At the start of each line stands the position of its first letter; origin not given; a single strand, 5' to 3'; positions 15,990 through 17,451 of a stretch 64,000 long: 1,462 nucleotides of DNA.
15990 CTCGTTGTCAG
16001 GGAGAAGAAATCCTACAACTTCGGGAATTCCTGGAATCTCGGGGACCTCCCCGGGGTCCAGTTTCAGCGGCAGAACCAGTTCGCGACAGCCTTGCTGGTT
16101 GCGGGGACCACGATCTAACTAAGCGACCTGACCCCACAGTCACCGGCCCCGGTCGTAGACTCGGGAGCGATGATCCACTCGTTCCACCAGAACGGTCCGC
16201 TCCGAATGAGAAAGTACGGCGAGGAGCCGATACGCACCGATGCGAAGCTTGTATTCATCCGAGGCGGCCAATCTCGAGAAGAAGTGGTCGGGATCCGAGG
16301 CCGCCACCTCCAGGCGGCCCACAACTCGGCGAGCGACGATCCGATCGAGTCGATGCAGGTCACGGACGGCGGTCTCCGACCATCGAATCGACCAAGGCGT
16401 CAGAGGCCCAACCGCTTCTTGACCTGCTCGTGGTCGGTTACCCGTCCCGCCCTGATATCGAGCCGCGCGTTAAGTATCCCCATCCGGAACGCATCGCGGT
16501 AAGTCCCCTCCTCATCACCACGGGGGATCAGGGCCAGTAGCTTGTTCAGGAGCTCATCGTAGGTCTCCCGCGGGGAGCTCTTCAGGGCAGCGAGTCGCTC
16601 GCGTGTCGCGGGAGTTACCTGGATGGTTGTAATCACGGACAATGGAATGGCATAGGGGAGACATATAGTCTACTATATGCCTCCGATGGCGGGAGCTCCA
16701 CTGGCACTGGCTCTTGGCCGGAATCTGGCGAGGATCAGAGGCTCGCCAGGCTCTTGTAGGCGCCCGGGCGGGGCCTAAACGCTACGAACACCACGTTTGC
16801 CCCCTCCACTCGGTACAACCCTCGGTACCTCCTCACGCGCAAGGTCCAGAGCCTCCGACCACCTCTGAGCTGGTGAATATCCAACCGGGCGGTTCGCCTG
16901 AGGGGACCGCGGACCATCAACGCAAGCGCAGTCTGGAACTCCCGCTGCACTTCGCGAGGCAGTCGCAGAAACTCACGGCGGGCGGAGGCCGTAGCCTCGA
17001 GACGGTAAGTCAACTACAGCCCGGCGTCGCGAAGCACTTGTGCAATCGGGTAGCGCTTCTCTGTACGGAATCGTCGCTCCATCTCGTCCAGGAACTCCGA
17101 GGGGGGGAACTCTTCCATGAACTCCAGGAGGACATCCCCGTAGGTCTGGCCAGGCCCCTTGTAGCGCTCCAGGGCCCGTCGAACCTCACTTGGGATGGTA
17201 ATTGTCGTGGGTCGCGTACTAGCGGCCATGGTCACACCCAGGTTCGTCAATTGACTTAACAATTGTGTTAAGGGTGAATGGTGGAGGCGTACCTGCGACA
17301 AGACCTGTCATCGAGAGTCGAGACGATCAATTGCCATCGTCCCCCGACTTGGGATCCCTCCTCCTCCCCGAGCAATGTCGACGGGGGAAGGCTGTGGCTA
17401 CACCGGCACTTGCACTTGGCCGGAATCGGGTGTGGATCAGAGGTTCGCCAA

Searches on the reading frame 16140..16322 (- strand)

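Call 66: search_protein_families(library=pfam, proteins=[window:16140-16322:-], max_evalue=0.05)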
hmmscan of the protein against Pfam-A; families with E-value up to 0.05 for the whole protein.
window:16140-16322:- (60 aa): 1 family
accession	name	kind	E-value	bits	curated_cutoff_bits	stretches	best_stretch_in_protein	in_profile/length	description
PF05016.21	ParE_toxin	-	0.0003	21.8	23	1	18-56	52-89/89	ParE toxin of type II toxin-antitoxin system, parDE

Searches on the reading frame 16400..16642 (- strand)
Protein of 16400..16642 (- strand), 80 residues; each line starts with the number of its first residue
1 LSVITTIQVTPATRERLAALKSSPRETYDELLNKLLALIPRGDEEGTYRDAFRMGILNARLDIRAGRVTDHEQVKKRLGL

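Call 66: search_protein_families(library=pfam, proteins=[window:16400-16642:-], max_evalue=0.05)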
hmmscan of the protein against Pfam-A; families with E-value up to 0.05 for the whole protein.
window:16400-16642:- (80 aa): 1 family
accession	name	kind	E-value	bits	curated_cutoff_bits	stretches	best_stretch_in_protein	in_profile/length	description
PF24434.1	DUF7557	-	9.9e-08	31.7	25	1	5-37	2-33/45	Family of unknown function (DUF7557)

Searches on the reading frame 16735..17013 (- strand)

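Call 29: search_protein_families(library=ncbifam, proteins=[window:16735-17013:-], max_evalue=0.01)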
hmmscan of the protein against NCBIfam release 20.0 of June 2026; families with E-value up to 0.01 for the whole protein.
window:16735-17013:- (92 aa): 0 families

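Call 66: search_protein_families(library=pfam, proteins=[window:16735-17013:-], max_evalue=0.05)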
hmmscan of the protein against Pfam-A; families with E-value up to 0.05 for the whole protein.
window:16735-17013:- (92 aa): 2 families
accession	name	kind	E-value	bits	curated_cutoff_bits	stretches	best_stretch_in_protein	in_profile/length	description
PF05016.21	ParE_toxin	-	0.00021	22.2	23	1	8-82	4-85/89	ParE toxin of type II toxin-antitoxin system, parDE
PF05973.20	Gp49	-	0.0026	18.2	23.9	1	14-76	2-65/90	Phage derived protein Gp49-like (DUF891)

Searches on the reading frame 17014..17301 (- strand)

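Call 29: search_protein_families(library=ncbifam, proteins=[window:17014-17301:-], max_evalue=0.01)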
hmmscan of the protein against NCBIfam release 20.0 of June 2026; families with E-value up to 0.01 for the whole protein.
window:17014-17301:- (95 aa): 0 families

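Call 66: search_protein_families(library=pfam, proteins=[window:17014-17301:-], max_evalue=0.05)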
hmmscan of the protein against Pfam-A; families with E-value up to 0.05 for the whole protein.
window:17014-17301:- (95 aa): 1 family
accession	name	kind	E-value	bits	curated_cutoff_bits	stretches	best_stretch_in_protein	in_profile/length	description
PF02697.20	VAPB_antitox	-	0.0031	18.7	27.9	1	33-66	2-35/69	Putative antitoxin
